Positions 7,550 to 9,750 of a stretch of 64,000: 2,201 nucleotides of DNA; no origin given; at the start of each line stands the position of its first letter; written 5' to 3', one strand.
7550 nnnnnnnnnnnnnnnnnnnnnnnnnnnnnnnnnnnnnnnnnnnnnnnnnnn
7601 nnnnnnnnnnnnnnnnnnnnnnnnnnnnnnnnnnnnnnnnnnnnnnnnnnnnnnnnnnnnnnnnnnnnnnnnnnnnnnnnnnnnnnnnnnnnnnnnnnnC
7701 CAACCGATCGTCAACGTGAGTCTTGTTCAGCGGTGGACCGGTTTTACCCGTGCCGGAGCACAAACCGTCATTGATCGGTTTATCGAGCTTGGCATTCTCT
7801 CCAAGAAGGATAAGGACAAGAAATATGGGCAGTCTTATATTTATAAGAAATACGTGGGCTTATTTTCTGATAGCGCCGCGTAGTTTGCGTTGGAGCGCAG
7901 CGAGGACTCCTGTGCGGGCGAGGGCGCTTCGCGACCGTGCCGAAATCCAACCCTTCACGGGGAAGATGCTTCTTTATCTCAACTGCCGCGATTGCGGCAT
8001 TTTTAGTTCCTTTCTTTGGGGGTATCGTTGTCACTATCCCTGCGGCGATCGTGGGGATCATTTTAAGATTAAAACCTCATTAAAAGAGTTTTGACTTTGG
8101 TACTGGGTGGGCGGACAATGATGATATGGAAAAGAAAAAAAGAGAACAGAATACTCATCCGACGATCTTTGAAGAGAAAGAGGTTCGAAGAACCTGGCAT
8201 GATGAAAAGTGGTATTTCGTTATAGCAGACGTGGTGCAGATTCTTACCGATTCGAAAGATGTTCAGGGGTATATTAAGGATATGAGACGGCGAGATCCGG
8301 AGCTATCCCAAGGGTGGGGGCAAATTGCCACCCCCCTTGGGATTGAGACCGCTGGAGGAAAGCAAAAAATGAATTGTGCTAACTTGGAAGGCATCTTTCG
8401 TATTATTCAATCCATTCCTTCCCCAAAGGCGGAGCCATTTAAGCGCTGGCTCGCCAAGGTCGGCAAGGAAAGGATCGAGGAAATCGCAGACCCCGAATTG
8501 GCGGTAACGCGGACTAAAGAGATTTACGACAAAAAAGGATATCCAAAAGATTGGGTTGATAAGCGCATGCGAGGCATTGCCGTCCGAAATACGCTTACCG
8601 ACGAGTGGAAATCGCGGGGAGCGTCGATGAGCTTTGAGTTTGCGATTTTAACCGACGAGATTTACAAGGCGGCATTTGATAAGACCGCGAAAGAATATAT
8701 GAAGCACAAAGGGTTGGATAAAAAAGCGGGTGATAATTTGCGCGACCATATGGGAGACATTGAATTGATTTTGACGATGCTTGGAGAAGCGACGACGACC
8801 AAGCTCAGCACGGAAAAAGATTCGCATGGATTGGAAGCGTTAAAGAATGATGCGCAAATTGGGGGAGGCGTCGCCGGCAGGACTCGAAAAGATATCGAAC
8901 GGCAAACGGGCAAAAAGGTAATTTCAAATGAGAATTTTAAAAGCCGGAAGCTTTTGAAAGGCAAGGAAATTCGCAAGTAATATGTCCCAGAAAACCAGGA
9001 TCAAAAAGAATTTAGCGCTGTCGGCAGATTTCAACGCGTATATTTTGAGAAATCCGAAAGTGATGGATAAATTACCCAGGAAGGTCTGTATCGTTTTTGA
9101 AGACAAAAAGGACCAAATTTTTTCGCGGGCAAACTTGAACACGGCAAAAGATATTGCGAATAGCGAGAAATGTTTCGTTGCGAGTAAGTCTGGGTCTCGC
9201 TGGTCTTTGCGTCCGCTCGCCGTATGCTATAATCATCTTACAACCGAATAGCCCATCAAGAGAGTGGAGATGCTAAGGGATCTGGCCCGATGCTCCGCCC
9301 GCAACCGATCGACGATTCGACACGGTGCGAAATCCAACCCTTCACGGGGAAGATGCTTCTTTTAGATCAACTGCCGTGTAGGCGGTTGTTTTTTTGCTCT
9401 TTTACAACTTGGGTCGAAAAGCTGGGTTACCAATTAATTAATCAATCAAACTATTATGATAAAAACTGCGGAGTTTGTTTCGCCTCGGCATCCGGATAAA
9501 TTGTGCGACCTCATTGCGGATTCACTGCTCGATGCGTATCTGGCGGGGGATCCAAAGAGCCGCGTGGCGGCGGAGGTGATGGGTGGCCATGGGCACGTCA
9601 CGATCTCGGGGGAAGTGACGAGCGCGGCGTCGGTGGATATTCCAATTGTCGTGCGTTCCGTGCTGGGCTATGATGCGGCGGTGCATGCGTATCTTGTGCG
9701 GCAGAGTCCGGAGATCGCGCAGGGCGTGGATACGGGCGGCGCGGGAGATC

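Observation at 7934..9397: A 1.3-kb Bro-N antirepressor cassette inserted into the metK SAM-I riboswitch region, flanked by a 55-bp direct repeat of the riboswitch 3' half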

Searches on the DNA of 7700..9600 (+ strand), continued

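Call 73: search_with_rna_model(model_id=R1, sources=[window, L006, L007, L010, L012, L028, L034, L064, L016, L073, L035, L066, L040, L079, L019, L011, L014, L069, L027, L084, L056, L067, L052, L043, L037, L088, L025, L013, L024, L044, L046, L057, L070, L022, L033, L041, L020, L009, L008, L029, L062, L076, L089, L068, L060, L086, L032, L071, L049, L017, L094, L107, L119, L096, L140, L097, L162, L131, L139, L130, L160, L128, L154, L164, L114, L149, L120, L153, L115, L133], max_evalue=1e-10, make_alignment=true)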
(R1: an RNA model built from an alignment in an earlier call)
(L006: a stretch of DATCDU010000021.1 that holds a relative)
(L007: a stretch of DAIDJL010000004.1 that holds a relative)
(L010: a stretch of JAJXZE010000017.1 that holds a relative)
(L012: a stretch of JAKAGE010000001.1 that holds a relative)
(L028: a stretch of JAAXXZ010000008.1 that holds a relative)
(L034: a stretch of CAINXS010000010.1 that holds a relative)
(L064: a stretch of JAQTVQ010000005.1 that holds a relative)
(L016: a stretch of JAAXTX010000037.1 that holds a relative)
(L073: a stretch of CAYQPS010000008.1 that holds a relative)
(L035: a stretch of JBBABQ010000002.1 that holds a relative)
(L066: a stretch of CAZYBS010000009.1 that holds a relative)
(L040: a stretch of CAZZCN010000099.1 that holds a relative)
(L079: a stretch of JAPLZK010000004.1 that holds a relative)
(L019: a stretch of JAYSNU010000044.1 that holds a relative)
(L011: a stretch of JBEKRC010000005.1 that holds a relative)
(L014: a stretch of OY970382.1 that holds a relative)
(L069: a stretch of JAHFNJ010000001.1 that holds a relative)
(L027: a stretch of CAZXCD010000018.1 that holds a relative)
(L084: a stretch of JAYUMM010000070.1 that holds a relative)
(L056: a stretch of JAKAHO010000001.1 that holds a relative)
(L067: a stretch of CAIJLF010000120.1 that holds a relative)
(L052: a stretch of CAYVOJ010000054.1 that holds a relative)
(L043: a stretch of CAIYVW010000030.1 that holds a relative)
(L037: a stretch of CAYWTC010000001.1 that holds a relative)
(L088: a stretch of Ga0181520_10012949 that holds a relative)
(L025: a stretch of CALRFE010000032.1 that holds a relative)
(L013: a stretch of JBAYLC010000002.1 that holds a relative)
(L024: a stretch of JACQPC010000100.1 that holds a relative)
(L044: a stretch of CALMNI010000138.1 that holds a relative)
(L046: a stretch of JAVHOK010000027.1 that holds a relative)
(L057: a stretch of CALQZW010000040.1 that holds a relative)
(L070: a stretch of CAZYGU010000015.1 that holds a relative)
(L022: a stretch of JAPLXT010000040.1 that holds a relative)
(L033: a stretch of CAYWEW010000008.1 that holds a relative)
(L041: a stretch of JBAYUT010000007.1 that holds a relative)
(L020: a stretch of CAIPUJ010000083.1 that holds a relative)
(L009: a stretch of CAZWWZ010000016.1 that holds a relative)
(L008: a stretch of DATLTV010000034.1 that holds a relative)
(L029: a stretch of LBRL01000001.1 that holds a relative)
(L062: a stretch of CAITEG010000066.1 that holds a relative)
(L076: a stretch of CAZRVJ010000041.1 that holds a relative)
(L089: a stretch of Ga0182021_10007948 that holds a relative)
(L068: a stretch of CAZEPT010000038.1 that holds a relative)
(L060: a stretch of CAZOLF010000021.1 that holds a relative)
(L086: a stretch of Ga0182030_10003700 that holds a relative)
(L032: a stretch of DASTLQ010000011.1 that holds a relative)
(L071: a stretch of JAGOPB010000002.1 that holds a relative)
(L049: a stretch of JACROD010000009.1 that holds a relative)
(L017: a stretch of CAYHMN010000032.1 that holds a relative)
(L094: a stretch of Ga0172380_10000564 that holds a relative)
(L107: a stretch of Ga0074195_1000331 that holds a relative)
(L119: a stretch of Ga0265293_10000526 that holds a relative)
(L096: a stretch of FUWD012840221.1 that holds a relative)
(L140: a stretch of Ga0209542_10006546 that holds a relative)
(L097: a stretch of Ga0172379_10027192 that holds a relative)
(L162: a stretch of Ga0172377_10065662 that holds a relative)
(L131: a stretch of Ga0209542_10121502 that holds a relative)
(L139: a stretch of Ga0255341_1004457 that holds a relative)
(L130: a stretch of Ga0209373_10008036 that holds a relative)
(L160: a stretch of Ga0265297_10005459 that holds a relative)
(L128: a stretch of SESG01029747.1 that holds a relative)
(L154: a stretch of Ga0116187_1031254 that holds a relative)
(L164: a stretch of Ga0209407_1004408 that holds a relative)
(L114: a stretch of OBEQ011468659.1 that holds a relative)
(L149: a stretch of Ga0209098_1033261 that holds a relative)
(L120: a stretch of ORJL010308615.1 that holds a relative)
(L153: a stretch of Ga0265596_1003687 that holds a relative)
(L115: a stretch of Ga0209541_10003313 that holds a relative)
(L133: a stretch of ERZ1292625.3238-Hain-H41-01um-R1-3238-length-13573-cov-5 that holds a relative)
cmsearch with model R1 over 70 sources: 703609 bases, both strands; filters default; matches with E-value up to 1e-10: 70.
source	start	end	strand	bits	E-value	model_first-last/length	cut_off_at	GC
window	9250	9357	+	102.8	1.2e-28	1-102/102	no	0.58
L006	5759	5866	+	102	2e-28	1-102/102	no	0.56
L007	5777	5884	+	102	2e-28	1-102/102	no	0.56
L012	5812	5919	+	101.8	2.4e-28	1-102/102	no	0.6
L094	5802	5902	+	94.3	4.6e-26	1-102/102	no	0.56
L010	5096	5204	+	93.6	7.7e-26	1-102/102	no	0.56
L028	5849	5949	+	93.6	7.9e-26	1-102/102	no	0.56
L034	5847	5948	+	91.5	3.5e-25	1-102/102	no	0.55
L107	5827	5923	+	91.3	3.8e-25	1-102/102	no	0.55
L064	5820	5920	+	90.7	6.1e-25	1-102/102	no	0.49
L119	5820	5920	+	89.7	1.2e-24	1-102/102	no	0.5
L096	473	576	+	89.2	1.8e-24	1-102/102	no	0.55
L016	1864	1967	+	88.2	3.4e-24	1-102/102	no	0.53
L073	5862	5957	+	87.9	4.4e-24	1-102/102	no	0.51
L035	5806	5908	+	86.4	1.2e-23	1-102/102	no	0.57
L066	5847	5945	+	85.8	1.9e-23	1-102/102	no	0.49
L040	995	1099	+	84.1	6.4e-23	1-102/102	no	0.53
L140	5849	5949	+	83.8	7.5e-23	1-102/102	no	0.45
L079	5842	5938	+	83.5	9.3e-23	1-102/102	no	0.57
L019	3552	3650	+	83.3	1.1e-22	1-102/102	no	0.46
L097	821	919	+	80.4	8.8e-22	1-102/102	no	0.49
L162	2194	2301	+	79.2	2e-21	1-102/102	no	0.47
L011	5795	5909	+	78.8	2.7e-21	1-102/102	no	0.58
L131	772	881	+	78.3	3.6e-21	1-102/102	no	0.45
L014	5799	5913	+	77.1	9e-21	1-102/102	no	0.6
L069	5837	5940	+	76.4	1.4e-20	1-102/102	no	0.46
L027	5843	5951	+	75.5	2.6e-20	1-102/102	no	0.44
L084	1390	1489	+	74.7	4.9e-20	1-102/102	no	0.51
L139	5828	5921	+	74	7.9e-20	1-102/102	no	0.49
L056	5814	5920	+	73.8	8.8e-20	1-102/102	no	0.56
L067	2163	2259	+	73.5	1.1e-19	1-102/102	no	0.45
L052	565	661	+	73.4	1.2e-19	1-102/102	no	0.51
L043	3772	3881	+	73.3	1.3e-19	1-102/102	no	0.44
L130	822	915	+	73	1.6e-19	1-102/102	no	0.45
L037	5841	5937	+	72.8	1.8e-19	1-102/102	no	0.48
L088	365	462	+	72.8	1.9e-19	1-102/102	no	0.54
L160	5832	5940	+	72.5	2.3e-19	1-102/102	no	0.48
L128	3799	3896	+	72.5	2.3e-19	1-102/102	no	0.44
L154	334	442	+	72.2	2.9e-19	1-102/102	no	0.47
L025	4905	5008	+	71.2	5.5e-19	1-102/102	no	0.51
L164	962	1071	+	71.2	5.8e-19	1-102/102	no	0.48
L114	5837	5950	+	70.8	7.7e-19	1-102/102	no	0.52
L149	1732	1836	+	69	2.6e-18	1-102/102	no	0.48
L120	186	287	+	68.7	3.3e-18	1-102/102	no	0.53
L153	2635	2744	+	68.6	3.6e-18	1-102/102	no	0.45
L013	5811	5909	+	68.6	3.7e-18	1-102/102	no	0.57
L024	5540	5637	+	68.4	4e-18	1-102/102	no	0.49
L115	5096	5225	+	68.1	5.1e-18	1-102/102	no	0.46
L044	2763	2865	+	67.2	9.5e-18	1-102/102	no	0.53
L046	5833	5930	+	67.2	9.5e-18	1-102/102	no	0.46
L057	1824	1937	+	66.9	1.2e-17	1-102/102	no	0.54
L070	5852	5954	+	66.8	1.3e-17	1-102/102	no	0.5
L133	2064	2177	+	66.6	1.5e-17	1-102/102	no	0.46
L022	977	1083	+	66.1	2.1e-17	1-102/102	no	0.47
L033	5825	5939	+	66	2.2e-17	1-102/102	no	0.41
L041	5837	5938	+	65.9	2.4e-17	1-102/102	no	0.57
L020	2216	2326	+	65.5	3.1e-17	1-102/102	no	0.44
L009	5824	5920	+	65.1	4.3e-17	1-102/102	no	0.53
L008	2317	2412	+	64.9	4.9e-17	1-102/102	no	0.61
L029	5776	5904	+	64.1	8.6e-17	1-102/102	no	0.48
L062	587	690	+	63.2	1.7e-16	1-102/102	no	0.45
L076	2362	2473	+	62.6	2.4e-16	1-102/102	no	0.4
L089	5650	5754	+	61.8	4.3e-16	1-102/102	no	0.6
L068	3330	3442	+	60.2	1.4e-15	1-102/102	no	0.51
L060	4977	5077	+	60.1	1.4e-15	1-102/102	no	0.45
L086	4172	4268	+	59.8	1.8e-15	1-102/102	no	0.53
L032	5812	5932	+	59.6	2e-15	1-102/102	no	0.45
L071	1657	1756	+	59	3.1e-15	1-102/102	no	0.42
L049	855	971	+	58.8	3.5e-15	1-102/102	no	0.54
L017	4189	4288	+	56.1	2.4e-14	1-102/102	no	0.41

Alignment A5: 70 matches aligned to the model, 227 columns, each read 5' to 3' on its own strand. Consensus structure (alignment columns), stored with it:
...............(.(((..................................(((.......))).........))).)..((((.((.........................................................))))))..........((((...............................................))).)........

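Call 97: search_with_rna_model(model_id=R1, sources=[L174, L175, L177, L178, L180, L182], max_evalue=0.01)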
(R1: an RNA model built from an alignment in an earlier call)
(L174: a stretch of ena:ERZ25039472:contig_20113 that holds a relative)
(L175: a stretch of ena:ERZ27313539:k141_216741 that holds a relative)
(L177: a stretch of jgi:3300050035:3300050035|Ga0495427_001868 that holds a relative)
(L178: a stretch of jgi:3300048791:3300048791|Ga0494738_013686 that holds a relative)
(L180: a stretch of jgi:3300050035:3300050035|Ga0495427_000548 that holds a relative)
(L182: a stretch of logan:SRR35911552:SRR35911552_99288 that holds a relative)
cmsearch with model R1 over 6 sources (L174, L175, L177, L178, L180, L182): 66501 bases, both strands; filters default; matches with E-value up to 0.01: 7.
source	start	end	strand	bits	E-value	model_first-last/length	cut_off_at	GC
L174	5779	5886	+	102.8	1.1e-29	1-102/102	no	0.58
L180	7319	7426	+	102.8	1.1e-29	1-102/102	no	0.58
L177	6797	6903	+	95.7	1.7e-27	1-102/102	no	0.56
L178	1898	2004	+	95.7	1.7e-27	1-102/102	no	0.56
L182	1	75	+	73.2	1.3e-20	28-102/102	5'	0.61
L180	7807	7906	+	72.9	1.7e-20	1-102/102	no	0.54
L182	456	555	+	72.9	1.7e-20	1-102/102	no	0.54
